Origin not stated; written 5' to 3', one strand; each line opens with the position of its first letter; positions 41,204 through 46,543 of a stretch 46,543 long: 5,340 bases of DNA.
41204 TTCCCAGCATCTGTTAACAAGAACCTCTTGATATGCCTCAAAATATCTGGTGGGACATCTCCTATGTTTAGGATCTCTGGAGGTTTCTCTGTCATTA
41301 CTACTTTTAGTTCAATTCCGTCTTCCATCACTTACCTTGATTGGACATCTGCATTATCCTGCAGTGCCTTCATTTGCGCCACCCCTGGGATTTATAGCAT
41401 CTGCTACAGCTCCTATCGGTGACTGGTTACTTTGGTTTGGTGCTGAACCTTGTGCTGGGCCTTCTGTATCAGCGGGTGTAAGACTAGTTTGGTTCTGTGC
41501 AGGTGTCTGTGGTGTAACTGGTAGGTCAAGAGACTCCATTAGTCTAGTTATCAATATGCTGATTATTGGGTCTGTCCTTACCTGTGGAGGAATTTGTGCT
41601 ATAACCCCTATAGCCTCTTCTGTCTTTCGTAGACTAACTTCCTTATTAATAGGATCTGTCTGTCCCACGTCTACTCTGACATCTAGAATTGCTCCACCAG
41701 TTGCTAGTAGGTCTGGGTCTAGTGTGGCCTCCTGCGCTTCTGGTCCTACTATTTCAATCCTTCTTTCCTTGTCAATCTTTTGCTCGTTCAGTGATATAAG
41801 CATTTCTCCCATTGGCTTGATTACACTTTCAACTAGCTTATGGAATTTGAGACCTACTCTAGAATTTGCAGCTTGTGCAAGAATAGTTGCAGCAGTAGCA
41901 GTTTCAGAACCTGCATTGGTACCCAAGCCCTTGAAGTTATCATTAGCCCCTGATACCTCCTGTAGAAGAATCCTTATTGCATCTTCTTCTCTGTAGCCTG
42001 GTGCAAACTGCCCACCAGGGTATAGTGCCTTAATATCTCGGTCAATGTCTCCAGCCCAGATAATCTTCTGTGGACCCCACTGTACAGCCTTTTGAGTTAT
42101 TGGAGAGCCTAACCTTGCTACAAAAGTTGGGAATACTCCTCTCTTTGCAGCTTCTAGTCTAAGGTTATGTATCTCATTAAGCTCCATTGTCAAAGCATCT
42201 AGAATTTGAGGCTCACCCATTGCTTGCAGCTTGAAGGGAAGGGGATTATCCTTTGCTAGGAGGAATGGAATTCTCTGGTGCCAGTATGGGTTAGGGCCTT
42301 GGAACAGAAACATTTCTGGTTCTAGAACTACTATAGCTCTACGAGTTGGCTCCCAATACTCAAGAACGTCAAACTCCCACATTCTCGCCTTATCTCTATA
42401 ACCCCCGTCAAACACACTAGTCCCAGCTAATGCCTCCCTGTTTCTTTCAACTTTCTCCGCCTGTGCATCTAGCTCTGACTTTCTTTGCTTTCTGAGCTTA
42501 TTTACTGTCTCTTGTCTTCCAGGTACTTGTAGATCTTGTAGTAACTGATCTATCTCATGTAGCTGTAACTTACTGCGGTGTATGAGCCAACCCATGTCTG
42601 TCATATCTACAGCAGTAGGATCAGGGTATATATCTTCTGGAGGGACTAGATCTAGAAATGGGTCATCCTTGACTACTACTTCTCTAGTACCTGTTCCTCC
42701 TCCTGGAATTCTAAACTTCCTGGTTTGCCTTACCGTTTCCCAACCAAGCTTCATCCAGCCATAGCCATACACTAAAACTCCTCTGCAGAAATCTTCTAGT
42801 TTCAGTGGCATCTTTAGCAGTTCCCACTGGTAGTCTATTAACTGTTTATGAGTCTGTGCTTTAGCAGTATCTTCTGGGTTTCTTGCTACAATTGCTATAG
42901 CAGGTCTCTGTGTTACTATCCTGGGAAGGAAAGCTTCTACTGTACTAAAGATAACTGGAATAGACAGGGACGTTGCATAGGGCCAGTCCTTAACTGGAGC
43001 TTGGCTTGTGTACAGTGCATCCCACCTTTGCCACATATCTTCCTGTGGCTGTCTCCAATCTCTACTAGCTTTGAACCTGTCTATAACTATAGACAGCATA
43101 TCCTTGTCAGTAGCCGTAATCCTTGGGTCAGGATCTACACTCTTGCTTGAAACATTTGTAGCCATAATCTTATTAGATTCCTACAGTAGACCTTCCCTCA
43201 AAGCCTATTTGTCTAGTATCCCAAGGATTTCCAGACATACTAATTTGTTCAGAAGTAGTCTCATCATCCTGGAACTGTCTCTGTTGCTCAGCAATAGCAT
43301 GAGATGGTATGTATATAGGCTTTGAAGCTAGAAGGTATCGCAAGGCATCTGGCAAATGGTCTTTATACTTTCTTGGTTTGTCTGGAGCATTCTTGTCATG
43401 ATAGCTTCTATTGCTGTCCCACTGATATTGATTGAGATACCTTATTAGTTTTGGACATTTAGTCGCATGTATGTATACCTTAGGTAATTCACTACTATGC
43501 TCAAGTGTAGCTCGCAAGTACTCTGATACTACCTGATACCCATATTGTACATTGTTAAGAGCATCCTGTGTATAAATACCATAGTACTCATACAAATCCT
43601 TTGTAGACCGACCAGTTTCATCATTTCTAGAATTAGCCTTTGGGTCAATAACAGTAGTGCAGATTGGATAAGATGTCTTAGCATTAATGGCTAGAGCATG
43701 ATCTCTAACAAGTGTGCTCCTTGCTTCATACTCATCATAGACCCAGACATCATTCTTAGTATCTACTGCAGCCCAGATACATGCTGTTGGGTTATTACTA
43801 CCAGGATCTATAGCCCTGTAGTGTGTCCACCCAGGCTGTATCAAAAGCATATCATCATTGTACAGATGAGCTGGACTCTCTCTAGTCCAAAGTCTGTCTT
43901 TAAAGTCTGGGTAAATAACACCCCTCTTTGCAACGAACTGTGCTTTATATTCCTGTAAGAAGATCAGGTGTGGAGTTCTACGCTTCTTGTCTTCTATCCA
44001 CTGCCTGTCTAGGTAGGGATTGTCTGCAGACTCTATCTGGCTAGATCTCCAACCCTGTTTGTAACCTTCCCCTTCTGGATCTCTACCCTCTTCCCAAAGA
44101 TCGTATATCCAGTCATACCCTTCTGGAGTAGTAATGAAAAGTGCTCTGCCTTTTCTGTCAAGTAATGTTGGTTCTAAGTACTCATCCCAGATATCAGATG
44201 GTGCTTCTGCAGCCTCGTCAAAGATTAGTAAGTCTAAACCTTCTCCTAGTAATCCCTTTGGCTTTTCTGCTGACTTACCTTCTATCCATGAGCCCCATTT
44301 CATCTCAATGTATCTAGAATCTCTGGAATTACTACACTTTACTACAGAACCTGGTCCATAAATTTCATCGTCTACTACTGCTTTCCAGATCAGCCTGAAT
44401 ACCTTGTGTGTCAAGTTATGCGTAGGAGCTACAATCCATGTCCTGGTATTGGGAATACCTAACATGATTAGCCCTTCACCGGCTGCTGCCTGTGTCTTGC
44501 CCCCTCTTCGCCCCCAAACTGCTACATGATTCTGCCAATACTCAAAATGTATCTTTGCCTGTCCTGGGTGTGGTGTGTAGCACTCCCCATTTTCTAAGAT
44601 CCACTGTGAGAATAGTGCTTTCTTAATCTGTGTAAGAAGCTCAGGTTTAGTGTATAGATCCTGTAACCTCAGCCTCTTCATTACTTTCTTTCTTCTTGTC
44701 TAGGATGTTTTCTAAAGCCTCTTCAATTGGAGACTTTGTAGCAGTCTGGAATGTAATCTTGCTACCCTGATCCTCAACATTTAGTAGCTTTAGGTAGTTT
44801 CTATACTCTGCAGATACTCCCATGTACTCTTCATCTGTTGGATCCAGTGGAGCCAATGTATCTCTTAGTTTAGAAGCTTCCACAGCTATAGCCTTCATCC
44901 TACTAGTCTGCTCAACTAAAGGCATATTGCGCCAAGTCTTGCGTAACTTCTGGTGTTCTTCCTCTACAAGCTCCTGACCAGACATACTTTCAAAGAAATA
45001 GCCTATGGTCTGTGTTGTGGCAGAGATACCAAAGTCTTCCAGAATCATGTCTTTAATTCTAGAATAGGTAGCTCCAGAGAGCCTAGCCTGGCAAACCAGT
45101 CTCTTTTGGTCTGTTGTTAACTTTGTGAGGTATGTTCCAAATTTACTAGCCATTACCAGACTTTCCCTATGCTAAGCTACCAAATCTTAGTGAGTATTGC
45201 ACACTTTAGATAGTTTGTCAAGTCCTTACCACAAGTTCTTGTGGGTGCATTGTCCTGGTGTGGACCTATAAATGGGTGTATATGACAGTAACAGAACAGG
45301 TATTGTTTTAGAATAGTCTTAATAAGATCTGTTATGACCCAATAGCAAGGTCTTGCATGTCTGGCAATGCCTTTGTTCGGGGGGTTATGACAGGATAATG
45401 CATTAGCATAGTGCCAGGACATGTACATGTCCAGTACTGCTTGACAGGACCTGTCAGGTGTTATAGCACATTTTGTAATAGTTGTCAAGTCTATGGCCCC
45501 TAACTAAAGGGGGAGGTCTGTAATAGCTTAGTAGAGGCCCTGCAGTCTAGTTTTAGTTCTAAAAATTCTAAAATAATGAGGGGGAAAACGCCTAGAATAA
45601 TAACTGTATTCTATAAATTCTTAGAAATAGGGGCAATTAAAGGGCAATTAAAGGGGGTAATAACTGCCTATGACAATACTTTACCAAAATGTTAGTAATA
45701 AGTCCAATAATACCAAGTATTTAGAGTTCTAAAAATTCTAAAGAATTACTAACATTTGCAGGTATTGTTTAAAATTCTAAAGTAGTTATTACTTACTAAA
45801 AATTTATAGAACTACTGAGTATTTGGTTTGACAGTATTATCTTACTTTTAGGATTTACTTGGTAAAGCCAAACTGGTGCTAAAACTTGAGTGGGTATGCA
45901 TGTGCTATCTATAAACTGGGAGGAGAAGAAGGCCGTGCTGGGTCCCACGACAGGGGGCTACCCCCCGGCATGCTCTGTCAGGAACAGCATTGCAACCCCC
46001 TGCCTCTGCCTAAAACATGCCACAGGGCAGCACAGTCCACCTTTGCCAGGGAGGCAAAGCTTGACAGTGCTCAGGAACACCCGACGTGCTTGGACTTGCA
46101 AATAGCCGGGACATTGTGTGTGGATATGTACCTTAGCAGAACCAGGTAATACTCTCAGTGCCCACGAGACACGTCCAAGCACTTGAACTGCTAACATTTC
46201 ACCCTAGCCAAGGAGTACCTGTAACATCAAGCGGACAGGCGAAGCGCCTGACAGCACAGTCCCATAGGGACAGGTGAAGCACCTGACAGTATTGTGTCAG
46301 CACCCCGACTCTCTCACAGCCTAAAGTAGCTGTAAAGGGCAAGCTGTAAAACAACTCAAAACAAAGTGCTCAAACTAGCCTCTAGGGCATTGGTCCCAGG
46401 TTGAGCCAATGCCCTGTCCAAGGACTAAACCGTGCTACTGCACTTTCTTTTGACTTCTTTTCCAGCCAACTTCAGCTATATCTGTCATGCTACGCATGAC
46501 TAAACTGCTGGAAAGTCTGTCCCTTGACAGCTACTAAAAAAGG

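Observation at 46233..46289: Duplicated 22-nt hairpin unit with a compensatory base-pair substitution, with related copies at the other control regions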

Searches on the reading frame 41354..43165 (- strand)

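Call 11: search_protein_families(library=pfam, proteins=[window:41354-43165:-], max_evalue=0.01)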
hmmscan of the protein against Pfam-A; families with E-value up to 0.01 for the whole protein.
window:41354-43165:- (603 aa): 2 families
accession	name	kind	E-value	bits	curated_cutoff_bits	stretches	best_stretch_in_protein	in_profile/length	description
PF23899.1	SU10_portal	-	3.6e-12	46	30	1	404-489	417-500/593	Phage SU10 portal protein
PF16510.12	P22_portal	-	4.2e-11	42.5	26.1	2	401-581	385-570/594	Phage P22-like portal protein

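Call 12: search_protein_families(library=phrogs, proteins=[window:41354-43165:-], max_evalue=0.01)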
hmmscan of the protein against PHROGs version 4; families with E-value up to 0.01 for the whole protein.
window:41354-43165:- (603 aa): 3 families
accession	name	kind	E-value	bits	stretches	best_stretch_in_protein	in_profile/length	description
phrog_332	-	connector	1.6e-21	77.3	1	87-575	85-527/560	head-tail adaptor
phrog_156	-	head and packaging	1.6e-12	47.7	2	77-208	71-189/681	portal protein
phrog_1216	-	head and packaging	2.5e-12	47.1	1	160-271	203-305/714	portal protein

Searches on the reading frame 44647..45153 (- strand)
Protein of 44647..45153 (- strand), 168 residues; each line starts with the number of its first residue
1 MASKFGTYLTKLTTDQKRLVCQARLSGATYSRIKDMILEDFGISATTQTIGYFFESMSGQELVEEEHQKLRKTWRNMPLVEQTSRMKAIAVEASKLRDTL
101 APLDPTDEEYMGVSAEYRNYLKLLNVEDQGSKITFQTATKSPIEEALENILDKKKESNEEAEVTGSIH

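Call 11: search_protein_families(library=pfam, proteins=[window:44647-45153:-], max_evalue=0.01)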
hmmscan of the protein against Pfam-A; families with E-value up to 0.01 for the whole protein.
window:44647-45153:- (168 aa): 0 families

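Call 12: search_protein_families(library=phrogs, proteins=[window:44647-45153:-], max_evalue=0.01)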
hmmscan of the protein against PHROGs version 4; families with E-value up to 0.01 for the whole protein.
window:44647-45153:- (168 aa): 0 families

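Call 17: find_encoding_contigs(protein=window:44647-45153:-, flank=10000, max_places=10)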
Protein window:44647-45153:- (168 aa): 2 contigs read that carry it; 1 place shown.
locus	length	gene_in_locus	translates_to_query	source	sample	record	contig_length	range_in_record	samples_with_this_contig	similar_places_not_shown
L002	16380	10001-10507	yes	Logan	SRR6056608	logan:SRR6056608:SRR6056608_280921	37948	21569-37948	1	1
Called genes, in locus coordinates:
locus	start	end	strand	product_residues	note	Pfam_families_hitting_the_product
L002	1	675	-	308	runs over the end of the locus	-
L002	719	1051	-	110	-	-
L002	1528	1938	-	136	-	-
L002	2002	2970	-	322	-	PF23822:DUF7192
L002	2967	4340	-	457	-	PF07728:AAA_5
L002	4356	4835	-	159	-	-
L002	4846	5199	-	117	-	-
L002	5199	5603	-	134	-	-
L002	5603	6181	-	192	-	PF10686:YAcAr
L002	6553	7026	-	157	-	-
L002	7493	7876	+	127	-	-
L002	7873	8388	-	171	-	-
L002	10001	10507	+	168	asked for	-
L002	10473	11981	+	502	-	PF03237:Terminase_6N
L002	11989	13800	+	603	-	PF16510:P22_portal (faint), PF23899:SU10_portal (faint)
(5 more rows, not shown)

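Call 85: search_protein_families(library=pfam, proteins=[window:44647-45153:-], max_evalue=5)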
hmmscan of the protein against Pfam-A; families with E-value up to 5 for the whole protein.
window:44647-45153:- (168 aa): 2 families
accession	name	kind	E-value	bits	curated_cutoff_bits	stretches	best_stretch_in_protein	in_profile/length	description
PF10045.14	DUF2280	-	0.017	15.7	24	1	11-97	3-87/103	Uncharacterized conserved protein (DUF2280)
PF03145.22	Sina_TRAF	-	0.091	13.7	24.8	0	110-154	30-73/97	Sina, TRAF-like domain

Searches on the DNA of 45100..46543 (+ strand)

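Call 5: search_dna_similar(query=window:45800-46543:+, collection=phages, mode=distant)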
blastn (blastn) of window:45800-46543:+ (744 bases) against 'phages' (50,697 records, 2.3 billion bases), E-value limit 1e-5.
No match.

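Call 52: search_rna_families(source=window, start=45100, end=46543, threshold=evalue, max_evalue=10)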
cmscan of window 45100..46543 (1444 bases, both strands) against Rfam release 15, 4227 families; matches with E-value up to 10: 5.
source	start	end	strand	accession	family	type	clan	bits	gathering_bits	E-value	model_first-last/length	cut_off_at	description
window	45957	46031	-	RF03668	mir-1788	Gene; miRNA;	-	20.2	57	0.22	1-77/77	no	mir-1788 microRNA precursor family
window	45319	45461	+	RF02557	CbSR1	Gene; sRNA;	-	18.4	146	0.74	1-112/112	no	Coxiella burnetii sRNA 1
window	45993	46067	-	RF02628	Hrs1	Gene; sRNA;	-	18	56.4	1.6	1-74/74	no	Hfq-regulated sRNA 1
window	45936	46005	-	RF02805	PyrR207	Gene; snRNA; snoRNA; HACA-box;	-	15.9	60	7.8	1-65/65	no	Pyrobaculum sRNA 207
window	46383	46434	+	RF03684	mir-1990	Gene; miRNA;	-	14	63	9.5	1-75/75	no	mir-1990 microRNA precursor family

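Call 56: build_rna_model(alignment_id=A2, structure=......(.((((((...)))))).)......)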
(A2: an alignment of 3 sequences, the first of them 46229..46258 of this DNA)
Model R1 built from alignment A2 (3 sequences, 31 columns); structure: as given.
model positions 30; base pairs 7; branch points 0; effective number of sequences 3; information 0.943 bits per position. Calibrated on 0.2 Mb of random sequence (short: E-values are rough).
structure used (alignment columns):
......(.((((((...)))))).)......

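Call 57: search_with_rna_model(model_id=R1, source=window, filters=off, max_evalue=10, show_alignments=10)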
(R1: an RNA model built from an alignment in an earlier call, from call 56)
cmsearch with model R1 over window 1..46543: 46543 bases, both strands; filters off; matches with E-value up to 10: 34.
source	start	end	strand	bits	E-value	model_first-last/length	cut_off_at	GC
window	46264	46293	+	41.8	7.8e-10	1-30/30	no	0.47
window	46229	46258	+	39.1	4.7e-09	1-30/30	no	0.63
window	2303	2330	+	29.2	3.9e-06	1-30/30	no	0.5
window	46228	46257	-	14.1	0.11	1-30/30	no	0.67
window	46263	46292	-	13.5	0.17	1-30/30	no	0.5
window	36836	36865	+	11.3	0.74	1-30/30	no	0.53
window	29797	29824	-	10.4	1.4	1-30/30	no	0.54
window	58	85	-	9.9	2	1-30/30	no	0.39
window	46478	46505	-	9.9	2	1-30/30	no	0.39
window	22292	22328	-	9.7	2.2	1-30/30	no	0.46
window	23317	23338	-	9.6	2.4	1-30/30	no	0.36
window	31307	31338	-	9.5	2.5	1-30/30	no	0.44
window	1632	1660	-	9.4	2.7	1-30/30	no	0.55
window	7382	7405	+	9.4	2.7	1-30/30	no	0.54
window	6065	6083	+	9.3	2.8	1-30/30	no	0.37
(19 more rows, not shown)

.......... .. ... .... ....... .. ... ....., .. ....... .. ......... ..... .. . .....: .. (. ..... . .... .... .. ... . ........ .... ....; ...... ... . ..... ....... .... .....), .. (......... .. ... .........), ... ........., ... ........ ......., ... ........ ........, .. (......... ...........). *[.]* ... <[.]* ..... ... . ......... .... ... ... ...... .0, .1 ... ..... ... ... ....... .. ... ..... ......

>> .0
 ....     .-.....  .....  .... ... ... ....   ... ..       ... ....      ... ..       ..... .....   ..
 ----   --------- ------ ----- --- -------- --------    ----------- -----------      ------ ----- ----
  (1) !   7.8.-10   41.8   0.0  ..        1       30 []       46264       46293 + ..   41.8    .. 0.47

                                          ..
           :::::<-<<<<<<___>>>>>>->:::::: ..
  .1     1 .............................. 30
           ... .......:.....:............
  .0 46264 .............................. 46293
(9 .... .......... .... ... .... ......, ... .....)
